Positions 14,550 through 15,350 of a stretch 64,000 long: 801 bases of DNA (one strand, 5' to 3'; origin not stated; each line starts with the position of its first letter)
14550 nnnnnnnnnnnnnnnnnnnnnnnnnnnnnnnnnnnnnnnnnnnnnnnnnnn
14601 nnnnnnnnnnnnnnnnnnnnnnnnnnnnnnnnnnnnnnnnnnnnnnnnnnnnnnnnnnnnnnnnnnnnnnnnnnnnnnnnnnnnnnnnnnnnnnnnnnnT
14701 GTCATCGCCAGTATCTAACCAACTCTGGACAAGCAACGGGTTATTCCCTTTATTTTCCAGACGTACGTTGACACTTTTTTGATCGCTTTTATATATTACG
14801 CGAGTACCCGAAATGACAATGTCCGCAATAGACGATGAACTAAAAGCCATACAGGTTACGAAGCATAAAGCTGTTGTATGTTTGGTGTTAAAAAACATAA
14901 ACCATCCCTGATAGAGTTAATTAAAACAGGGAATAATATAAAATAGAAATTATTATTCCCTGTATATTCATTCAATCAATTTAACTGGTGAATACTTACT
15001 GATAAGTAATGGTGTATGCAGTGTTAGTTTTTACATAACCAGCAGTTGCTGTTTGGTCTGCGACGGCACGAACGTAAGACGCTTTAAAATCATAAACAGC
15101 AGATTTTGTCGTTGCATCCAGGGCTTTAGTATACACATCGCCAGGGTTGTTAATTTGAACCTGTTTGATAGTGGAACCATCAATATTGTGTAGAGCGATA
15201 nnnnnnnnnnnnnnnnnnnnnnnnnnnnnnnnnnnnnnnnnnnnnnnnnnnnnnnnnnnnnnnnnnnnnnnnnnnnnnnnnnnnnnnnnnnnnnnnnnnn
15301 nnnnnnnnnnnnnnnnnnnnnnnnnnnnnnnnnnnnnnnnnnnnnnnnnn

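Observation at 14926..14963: Strong intra-operon hairpin after the major pilin gene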

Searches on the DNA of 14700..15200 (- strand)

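Call 8: search_dna_similar(query=window:14850-15050:-, collection=ecoli_genomes, mode=near, max_rows=30, rows=spread)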
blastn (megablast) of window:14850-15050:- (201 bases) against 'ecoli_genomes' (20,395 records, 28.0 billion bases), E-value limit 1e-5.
Records with a match: 2755; places in all: 2764; records where one place covers at least 80% of the query: 2745.
Genomes with a match: 2755 of 5426; with a place that covers at least 80% of the query: 2745. Places per genome that has any: lowest 1, median 1, highest 2. On chromosomes: 2761 places; on plasmids: 3.
Best place of each record, by identity: >=99% 1138; 95-99% 1606; 90-95% 10; 80-90% 1.
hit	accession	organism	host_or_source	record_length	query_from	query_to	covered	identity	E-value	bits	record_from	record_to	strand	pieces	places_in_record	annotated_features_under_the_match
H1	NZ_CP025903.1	Escherichia coli strain 300709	Homo sapiens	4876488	1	201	100%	100.0%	4e-100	372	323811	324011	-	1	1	yadN: fimbrial protein | yadV: fimbrial chaperone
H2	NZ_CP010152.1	Escherichia coli strain D9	dog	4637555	1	201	100%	100.0%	4e-100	372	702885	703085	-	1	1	yadN: fimbrial protein | yadV: fimbrial chaperone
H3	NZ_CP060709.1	Escherichia coli strain ST18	not applicable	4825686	1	201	100%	100.0%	4e-100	372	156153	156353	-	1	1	yadN: fimbrial protein | yadV: fimbrial chaperone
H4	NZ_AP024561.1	Escherichia coli strain NIPH17_0036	Homo sapiens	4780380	1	201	100%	100.0%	4e-100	372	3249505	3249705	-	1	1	yadN: fimbrial protein | yadV: fimbrial chaperone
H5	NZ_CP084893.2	Escherichia coli strain g94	laboratory experiment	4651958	1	201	100%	100.0%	4e-100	372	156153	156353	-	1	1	yadN: fimbrial protein | yadV: fimbrial chaperone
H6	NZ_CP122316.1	Escherichia coli strain HT-946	missing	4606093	1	201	100%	100.0%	4e-100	372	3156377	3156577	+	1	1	yadN: fimbrial protein | yadV: fimbrial chaperone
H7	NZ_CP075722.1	Escherichia coli strain CPE35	Sus scrofa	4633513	1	201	100%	100.0%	4e-100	372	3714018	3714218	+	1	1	yadN: fimbrial protein | yadV: fimbrial chaperone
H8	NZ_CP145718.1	Escherichia coli strain S1-CAM-01-C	Homo sapiens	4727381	1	201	100%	100.0%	4e-100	372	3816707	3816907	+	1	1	yadN: fimbrial protein | yadV: fimbrial chaperone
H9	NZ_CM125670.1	Escherichia coli strain 2022S01-140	Homo sapiens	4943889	1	201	100%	100.0%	4e-100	372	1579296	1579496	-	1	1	yadN: fimbrial protein | yadV: fimbrial chaperone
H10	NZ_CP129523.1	Escherichia coli strain YJX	misisng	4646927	1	201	100%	100.0%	4e-100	372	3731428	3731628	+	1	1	yadN: fimbrial protein | yadV: fimbrial chaperone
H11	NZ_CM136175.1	Escherichia coli strain PRO_A-1374-6M-A_ESBL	Homo sapiens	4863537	1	201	100%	100.0%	4e-100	372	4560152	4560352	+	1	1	yadN: fimbrial protein | yadV: fimbrial chaperone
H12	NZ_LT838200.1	Escherichia coli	Homo sapiens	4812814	1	201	100%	100.0%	4e-100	372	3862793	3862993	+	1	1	yadN: fimbrial protein | yadV: fimbrial chaperone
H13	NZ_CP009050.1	Escherichia coli NCCP15648 strain NCCP15648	stool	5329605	1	201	100%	95.7%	9e-87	327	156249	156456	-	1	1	yadN: fimbrial protein | yadV: fimbrial chaperone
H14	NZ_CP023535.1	Escherichia coli strain FDAARGOS_403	Homo sapiens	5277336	1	201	100%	95.7%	9e-87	327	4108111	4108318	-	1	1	yadN: fimbrial protein | yadV: fimbrial chaperone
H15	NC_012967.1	Escherichia coli B str. REL606 strain REL606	-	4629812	1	201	100%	95.7%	9e-87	327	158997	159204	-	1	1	yadN: fimbrial protein | yadV: fimbrial chaperone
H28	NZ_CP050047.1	Escherichia coli strain 90-1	broiler chicken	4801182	1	201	100%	95.2%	4e-85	322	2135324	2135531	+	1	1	yadN: fimbrial protein | yadV: fimbrial chaperone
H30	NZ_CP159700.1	Escherichia coli strain Z142-1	hospital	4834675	140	201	31%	98.4%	3e-21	110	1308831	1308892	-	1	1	yadV: fimbrial chaperone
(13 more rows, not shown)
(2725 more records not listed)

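Call 11: get_annotated_region(hit=H3, flank=9000)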
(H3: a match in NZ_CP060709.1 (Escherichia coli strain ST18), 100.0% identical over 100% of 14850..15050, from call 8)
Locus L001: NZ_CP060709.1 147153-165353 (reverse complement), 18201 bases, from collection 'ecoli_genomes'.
description: Escherichia coli strain ST18 chromosome, complete genome
organism: Escherichia coli strain ST18 (NCBI taxid 562)
replicon: chromosome; assembly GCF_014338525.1
host: not applicable; source: not applicable; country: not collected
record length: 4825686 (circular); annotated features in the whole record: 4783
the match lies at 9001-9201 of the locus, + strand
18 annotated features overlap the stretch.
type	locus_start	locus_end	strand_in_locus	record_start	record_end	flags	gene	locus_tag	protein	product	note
CDS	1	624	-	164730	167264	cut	mrcB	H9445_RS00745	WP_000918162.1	bifunctional glycosyl transferase/transpeptidase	-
CDS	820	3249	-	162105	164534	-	hrpB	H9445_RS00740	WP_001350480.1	ATP-dependent helicase HrpB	-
CDS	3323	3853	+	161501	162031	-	thpR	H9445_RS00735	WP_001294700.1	RNA 2',3'-cyclic phosphodiesterase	-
CDS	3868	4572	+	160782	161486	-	sfsA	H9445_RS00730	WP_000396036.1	DNA/RNA nuclease SfsA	-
CDS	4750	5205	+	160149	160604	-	dksA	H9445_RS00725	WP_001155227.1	RNA polymerase-binding protein DksA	-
CDS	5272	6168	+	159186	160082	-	gluQRS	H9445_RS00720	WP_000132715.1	tRNA glutamyl-Q(34) synthetase GluQRS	-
CDS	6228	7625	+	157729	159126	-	pcnB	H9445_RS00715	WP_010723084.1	polynucleotide adenylyltransferase PcnB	-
CDS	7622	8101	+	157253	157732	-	folK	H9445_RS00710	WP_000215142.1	2-amino-4-hydroxy-6-hydroxymethyldihydropteridine diphosphokinase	-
CDS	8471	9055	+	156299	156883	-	yadN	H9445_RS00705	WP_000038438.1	fimbrial protein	-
CDS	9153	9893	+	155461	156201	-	yadV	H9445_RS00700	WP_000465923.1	fimbrial chaperone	-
CDS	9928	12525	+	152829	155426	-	htrE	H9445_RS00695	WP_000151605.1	Yad fimbria usher protein HtrE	-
CDS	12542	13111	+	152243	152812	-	yadM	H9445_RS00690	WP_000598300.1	fimbrial protein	-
CDS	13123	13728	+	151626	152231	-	yadL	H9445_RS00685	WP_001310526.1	fimbrial-like protein YadL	-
CDS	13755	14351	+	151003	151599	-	yadK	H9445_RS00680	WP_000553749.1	fimbrial-like protein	-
CDS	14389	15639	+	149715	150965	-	yadC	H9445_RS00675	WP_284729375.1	fimbrial tip-adhesin YadC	-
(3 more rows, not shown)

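Call 12: get_annotated_region(hit=H15, flank=1000)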
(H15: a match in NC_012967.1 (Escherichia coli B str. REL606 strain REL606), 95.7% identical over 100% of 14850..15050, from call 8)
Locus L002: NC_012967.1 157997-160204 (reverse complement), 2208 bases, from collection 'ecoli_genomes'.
description: Escherichia coli B str. REL606, complete sequence
organism: Escherichia coli B str. REL606 strain REL606 (NCBI taxid 413997)
replicon: chromosome; assembly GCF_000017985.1
host: -; source: -; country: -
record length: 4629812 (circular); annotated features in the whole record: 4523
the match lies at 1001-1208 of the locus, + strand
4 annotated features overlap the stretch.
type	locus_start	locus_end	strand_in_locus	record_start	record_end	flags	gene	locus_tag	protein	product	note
CDS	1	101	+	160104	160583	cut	folK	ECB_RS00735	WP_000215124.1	2-amino-4-hydroxy-6-hydroxymethyldihydropteridine diphosphokinase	-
CDS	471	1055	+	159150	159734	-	yadN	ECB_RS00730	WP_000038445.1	fimbrial protein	-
CDS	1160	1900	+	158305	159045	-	yadV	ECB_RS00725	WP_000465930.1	fimbrial chaperone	-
CDS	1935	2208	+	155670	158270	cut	htrE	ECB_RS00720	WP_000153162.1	Yad fimbria usher protein HtrE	-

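Call 13: get_annotated_region(hit=H28, flank=1000)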
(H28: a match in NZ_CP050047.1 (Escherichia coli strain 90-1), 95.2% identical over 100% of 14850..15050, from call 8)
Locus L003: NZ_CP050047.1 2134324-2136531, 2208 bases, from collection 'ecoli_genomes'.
description: Escherichia coli strain 90-1 chromosome, complete genome
organism: Escherichia coli strain 90-1 (NCBI taxid 562)
replicon: chromosome; assembly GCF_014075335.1
host: broiler chicken; source: -; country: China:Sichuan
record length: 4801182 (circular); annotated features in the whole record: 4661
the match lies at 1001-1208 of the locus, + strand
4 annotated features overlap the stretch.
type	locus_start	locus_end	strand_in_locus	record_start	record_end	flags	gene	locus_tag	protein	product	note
CDS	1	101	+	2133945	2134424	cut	folK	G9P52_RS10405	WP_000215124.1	2-amino-4-hydroxy-6-hydroxymethyldihydropteridine diphosphokinase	-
CDS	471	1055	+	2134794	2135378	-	yadN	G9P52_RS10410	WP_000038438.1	fimbrial protein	-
CDS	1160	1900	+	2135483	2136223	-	yadV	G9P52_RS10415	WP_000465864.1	fimbrial chaperone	-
CDS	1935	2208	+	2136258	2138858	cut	htrE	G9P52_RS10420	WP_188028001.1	Yad fimbria usher protein HtrE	-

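Call 14: get_annotated_region(hit=H30, flank=1500)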
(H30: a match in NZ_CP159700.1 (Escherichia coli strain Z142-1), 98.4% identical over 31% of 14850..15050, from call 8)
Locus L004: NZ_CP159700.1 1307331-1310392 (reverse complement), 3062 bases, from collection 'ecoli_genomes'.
description: Escherichia coli strain Z142-1 chromosome, complete genome
organism: Escherichia coli strain Z142-1 (NCBI taxid 562)
replicon: chromosome; assembly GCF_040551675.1
host: -; source: hospital; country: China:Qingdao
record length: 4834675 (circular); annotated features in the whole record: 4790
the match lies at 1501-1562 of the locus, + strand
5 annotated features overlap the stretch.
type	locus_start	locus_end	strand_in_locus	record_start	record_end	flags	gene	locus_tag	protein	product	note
CDS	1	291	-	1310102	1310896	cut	panB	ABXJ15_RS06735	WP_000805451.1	3-methyl-2-oxobutanoate hydroxymethyltransferase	-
CDS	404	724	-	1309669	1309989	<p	-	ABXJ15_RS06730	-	fimbrial protein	incomplete; partial in the middle of a contig; missing N-terminus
CDS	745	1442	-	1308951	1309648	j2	-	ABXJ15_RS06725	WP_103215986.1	IS1-like element IS1A family transposase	programmed frameshift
CDS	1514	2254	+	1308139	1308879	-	yadV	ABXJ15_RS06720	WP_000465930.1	fimbrial chaperone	-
CDS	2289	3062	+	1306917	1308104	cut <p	htrE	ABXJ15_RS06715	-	Yad fimbria usher protein HtrE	incomplete; partial in the middle of a contig; missing C-terminus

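Call 16: search_dna_similar(query=window:14700-15200:-, collection=ecoli_genomes, mode=distant, max_rows=60, rows=spread)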
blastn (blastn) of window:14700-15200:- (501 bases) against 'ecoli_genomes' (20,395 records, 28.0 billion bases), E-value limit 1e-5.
Records with a match: 5213; places in all: 5233; records where one place covers at least 80% of the query: 4600.
Genomes with a match: 5213 of 5426; with a place that covers at least 80% of the query: 4600. Places per genome that has any: lowest 1, median 1, highest 2. On chromosomes: 5230 places; on plasmids: 3.
Best place of each record, by identity: >=99% 1143; 95-99% 1608; 90-95% 3; 80-90% 1160; 60-80% 1299.
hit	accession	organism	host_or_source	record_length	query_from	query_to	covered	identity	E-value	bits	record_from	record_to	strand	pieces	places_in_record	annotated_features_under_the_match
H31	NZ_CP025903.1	Escherichia coli strain 300709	Homo sapiens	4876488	1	501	100%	100.0%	0e+0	904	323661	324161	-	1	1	yadN: fimbrial protein | yadV: fimbrial chaperone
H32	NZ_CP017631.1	Escherichia coli strain SLK172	Homo sapiens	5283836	1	501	100%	100.0%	0e+0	904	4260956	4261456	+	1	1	yadN: fimbrial protein | yadV: fimbrial chaperone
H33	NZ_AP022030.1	Escherichia coli strain WP3-S18-ESBL-07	-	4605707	1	501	100%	100.0%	0e+0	904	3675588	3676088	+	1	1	yadN: fimbrial protein | yadV: fimbrial chaperone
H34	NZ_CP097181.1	Escherichia coli strain SH21PTE31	pig manure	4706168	1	501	100%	100.0%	0e+0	904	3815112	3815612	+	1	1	yadN: fimbrial protein | yadV: fimbrial chaperone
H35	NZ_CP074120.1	Escherichia coli strain EC16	ascites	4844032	1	501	100%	100.0%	0e+0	904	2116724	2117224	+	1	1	yadN: fimbrial protein | yadV: fimbrial chaperone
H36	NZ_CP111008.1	Escherichia coli strain J53-p130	Homo sapiens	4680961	1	501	100%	100.0%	0e+0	904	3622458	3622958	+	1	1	yadN: fimbrial protein | yadV: fimbrial chaperone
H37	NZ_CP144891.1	Escherichia coli strain MG1655p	not applicable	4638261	1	501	100%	100.0%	0e+0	904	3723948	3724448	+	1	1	yadN: fimbrial protein | yadV: fimbrial chaperone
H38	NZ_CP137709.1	Escherichia coli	missing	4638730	1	501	100%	100.0%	0e+0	904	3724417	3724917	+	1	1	yadN: fimbrial protein | yadV: fimbrial chaperone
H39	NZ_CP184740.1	Escherichia coli strain LTE950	-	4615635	1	501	100%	100.0%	0e+0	904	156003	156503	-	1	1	yadN: fimbrial protein | yadV: fimbrial chaperone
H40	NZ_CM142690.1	Escherichia coli strain UID2404240044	Homo sapiens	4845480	1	501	100%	100.0%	0e+0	904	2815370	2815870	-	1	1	yadN: fimbrial protein | yadV: fimbrial chaperone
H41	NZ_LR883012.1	Escherichia coli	-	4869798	1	501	100%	100.0%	0e+0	904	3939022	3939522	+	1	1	yadN: fimbrial protein | yadV: fimbrial chaperone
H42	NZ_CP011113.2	Escherichia coli strain RR1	Homo sapiens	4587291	1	501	100%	99.8%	0e+0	900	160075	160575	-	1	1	yadN: fimbrial protein | yadV: fimbrial chaperone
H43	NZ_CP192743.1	Escherichia coli strain TUM22767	Laboratory developed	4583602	1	501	100%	99.8%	0e+0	900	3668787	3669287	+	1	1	yadN: fimbrial protein | yadV: fimbrial chaperone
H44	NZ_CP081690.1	Escherichia coli strain 0H25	-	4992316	1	501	100%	98.2%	0e+0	874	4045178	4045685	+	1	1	yadN: fimbrial protein | yadV: fimbrial chaperone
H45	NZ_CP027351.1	Escherichia coli strain 2014C-3655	missing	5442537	1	501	100%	98.0%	0e+0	869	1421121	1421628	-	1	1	yadN: fimbrial protein | yadV: fimbrial chaperone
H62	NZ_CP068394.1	Escherichia coli strain M-17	medicine "BIOFLOR"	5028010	1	501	100%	81.6%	1e-135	492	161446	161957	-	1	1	fimbrial protein | fimbrial chaperone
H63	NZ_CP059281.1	Escherichia coli strain C9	water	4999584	1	501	100%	81.5%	9e-131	475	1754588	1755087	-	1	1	yadN: fimbrial protein | yadV: fimbrial chaperone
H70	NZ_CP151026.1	Escherichia coli strain 19KM1831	Dog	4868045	1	499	100%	81.3%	2e-133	485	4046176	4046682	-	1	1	yadN: fimbrial protein | fimbrial chaperone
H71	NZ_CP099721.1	Escherichia coli strain EC21GDE043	feces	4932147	1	499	100%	81.2%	7e-132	480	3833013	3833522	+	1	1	fimbrial protein | fimbrial chaperone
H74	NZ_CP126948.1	Escherichia coli O78:H4 strain APEC E14033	Gallus gallus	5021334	1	501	100%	80.7%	3e-130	474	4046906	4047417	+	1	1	fimbrial protein | yadV: fimbrial chaperone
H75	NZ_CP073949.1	Escherichia coli strain MB50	Poultry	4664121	1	499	100%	79.9%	3e-124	453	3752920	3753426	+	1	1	yadN: fimbrial protein | fimbrial chaperone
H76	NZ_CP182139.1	Escherichia coli strain CUWW06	wastewater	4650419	1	501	100%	78.9%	4e-116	427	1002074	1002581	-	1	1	yadN: fimbrial protein | fimbrial chaperone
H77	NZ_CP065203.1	Escherichia coli strain EC-10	Gallus gallus domesticus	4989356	1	499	100%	78.8%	2e-113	417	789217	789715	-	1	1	yadN: fimbrial protein | fimbrial chaperone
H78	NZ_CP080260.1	Escherichia coli strain 135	Chicken fecal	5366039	1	499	100%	67.7%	8e-30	140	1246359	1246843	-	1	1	fimbrial protein | fimbrial chaperone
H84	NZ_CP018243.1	Escherichia coli strain 350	missing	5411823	375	501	25%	76.4%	3e-16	95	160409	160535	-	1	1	fimbrial chaperone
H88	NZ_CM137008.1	Escherichia coli strain 3CM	Mink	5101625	373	501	26%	74.4%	6e-13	85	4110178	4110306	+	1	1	fimbrial chaperone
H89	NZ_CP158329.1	Escherichia coli strain 130119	Homo sapiens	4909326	387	501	23%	74.8%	8e-11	78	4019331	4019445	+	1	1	fimbrial chaperone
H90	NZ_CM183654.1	Escherichia coli strain GmM077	Homo sapiens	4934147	421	501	16%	78.0%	5e-7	64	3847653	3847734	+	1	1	fimbrial chaperone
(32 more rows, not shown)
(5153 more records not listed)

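Call 17: get_annotated_region(hit=H62, flank=800)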
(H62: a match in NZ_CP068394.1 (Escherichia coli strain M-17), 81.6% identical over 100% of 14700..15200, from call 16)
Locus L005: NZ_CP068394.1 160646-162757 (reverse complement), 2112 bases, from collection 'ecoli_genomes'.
description: Escherichia coli strain M-17 chromosome, complete genome
organism: Escherichia coli strain M-17 (NCBI taxid 562)
replicon: chromosome; assembly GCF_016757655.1
host: -; source: medicine "BIOFLOR"; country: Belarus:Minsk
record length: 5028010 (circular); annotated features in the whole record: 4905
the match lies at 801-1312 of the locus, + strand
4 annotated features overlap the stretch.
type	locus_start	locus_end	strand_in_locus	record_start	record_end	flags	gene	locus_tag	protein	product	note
CDS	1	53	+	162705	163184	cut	folK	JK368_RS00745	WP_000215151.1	2-amino-4-hydroxy-6-hydroxymethyldihydropteridine diphosphokinase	-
CDS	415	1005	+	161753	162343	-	-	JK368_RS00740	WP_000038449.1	fimbrial protein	-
CDS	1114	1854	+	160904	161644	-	-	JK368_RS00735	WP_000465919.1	fimbrial chaperone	-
CDS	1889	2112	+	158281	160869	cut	htrE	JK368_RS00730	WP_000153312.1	outer membrane usher protein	-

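Call 18: get_annotated_region(hit=H63, flank=800)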
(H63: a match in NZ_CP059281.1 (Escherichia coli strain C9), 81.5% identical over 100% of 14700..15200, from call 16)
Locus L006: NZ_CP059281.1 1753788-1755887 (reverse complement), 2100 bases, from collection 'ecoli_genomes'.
description: Escherichia coli strain C9 chromosome, complete genome
organism: Escherichia coli strain C9 (NCBI taxid 562)
replicon: chromosome; assembly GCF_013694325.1
host: -; source: water; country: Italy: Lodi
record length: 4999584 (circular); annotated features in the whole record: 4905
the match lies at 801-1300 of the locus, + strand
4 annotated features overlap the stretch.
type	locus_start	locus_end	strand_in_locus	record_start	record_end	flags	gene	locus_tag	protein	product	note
CDS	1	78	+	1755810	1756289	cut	folK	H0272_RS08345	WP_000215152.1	2-amino-4-hydroxy-6-hydroxymethyldihydropteridine diphosphokinase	-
CDS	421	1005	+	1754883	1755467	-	yadN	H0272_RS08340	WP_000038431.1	fimbrial protein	-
CDS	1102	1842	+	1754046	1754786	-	yadV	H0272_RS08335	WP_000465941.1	fimbrial chaperone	-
CDS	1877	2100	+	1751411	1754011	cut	htrE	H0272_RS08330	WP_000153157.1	Yad fimbria usher protein HtrE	-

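Call 19: get_annotated_region(hit=H70, flank=800)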
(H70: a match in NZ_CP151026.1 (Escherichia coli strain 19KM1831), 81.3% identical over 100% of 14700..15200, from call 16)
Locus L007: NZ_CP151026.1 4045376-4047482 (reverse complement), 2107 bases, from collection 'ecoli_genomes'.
description: Escherichia coli strain 19KM1831 chromosome, complete genome
organism: Escherichia coli strain 19KM1831 (NCBI taxid 562)
replicon: chromosome; assembly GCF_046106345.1
host: Dog; source: Rectal; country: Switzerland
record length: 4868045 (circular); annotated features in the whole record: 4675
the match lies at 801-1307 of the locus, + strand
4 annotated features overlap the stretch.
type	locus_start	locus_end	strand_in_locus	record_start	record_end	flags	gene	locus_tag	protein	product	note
CDS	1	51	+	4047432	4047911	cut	folK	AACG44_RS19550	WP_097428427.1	2-amino-4-hydroxy-6-hydroxymethyldihydropteridine diphosphokinase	-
CDS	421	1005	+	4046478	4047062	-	yadN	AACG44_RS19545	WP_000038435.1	fimbrial protein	-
CDS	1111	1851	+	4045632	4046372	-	-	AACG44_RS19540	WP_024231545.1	fimbrial chaperone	-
CDS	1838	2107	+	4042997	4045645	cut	-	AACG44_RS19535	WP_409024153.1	outer membrane usher protein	-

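Call 20: get_annotated_region(hit=H71, flank=800)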
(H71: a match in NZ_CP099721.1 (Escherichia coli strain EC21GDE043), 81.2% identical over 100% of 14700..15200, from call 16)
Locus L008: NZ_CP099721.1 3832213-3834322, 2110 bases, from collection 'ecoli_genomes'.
description: Escherichia coli strain EC21GDE043 chromosome, complete genome
organism: Escherichia coli strain EC21GDE043 (NCBI taxid 562)
replicon: chromosome; assembly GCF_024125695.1
host: -; source: feces; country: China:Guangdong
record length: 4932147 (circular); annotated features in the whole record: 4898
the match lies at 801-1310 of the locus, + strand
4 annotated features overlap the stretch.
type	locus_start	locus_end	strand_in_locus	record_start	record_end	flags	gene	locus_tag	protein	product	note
CDS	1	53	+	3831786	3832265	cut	folK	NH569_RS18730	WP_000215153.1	2-amino-4-hydroxy-6-hydroxymethyldihydropteridine diphosphokinase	-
CDS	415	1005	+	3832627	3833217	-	-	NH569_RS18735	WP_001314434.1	fimbrial protein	-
CDS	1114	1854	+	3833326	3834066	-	-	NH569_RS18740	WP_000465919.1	fimbrial chaperone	-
CDS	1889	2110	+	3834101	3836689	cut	htrE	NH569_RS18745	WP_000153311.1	outer membrane usher protein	-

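Call 21: get_annotated_region(hit=H74, flank=800)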
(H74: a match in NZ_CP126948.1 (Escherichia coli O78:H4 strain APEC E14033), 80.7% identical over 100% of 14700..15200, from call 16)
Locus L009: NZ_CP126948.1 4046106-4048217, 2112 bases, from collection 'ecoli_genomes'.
description: Escherichia coli O78:H4 strain APEC E14033 chromosome, complete genome
organism: Escherichia coli O78:H4 strain APEC E14033 (NCBI taxid 2854732)
replicon: chromosome; assembly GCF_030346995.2
host: Gallus gallus; source: liver; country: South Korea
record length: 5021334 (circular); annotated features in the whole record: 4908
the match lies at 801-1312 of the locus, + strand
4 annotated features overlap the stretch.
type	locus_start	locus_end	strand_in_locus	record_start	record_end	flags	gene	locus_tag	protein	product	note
CDS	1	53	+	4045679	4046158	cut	folK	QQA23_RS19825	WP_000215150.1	2-amino-4-hydroxy-6-hydroxymethyldihydropteridine diphosphokinase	-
CDS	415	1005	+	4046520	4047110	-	-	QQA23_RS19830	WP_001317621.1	fimbrial protein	-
CDS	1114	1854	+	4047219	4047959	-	yadV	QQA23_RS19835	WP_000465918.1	fimbrial chaperone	-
CDS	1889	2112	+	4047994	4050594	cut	htrE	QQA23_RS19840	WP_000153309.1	outer membrane usher protein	-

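Call 22: get_annotated_region(hit=H75, flank=800)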
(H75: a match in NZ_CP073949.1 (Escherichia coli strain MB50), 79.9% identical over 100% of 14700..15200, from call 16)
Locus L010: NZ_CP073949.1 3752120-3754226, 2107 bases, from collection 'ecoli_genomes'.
description: Escherichia coli strain MB50 chromosome, complete genome
organism: Escherichia coli strain MB50 (NCBI taxid 562)
replicon: chromosome; assembly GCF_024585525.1
host: Poultry; source: Cloacal sample; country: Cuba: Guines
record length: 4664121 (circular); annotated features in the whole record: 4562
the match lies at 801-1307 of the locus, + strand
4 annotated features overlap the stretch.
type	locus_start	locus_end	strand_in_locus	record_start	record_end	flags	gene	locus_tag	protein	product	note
CDS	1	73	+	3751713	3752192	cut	folK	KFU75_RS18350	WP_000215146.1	2-amino-4-hydroxy-6-hydroxymethyldihydropteridine diphosphokinase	-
CDS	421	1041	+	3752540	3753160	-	yadN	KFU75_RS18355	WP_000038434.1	fimbrial protein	-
CDS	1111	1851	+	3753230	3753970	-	-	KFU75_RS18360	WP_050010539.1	fimbrial chaperone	-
CDS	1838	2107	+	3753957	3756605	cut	-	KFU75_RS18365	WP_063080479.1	outer membrane usher protein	-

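Call 23: get_annotated_region(hit=H76, flank=800)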
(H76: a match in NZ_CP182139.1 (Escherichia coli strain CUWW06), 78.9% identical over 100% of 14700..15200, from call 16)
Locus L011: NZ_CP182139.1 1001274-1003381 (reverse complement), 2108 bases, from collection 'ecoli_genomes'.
description: Escherichia coli strain CUWW06 chromosome, complete genome
organism: Escherichia coli strain CUWW06 (NCBI taxid 562)
replicon: chromosome; assembly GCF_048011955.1
host: -; source: wastewater; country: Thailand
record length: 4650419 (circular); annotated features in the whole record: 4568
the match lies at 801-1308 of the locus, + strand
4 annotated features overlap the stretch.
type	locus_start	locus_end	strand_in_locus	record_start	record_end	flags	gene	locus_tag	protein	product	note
CDS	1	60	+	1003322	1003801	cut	folK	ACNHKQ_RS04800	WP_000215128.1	2-amino-4-hydroxy-6-hydroxymethyldihydropteridine diphosphokinase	-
CDS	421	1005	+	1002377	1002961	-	yadN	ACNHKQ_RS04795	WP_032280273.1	fimbrial protein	-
CDS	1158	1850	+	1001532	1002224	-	-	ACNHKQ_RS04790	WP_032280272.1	fimbrial chaperone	-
CDS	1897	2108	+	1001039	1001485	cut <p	-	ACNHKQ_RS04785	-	FimD/PapC N-terminal domain-containing protein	incomplete; partial in the middle of a contig; missing C-terminus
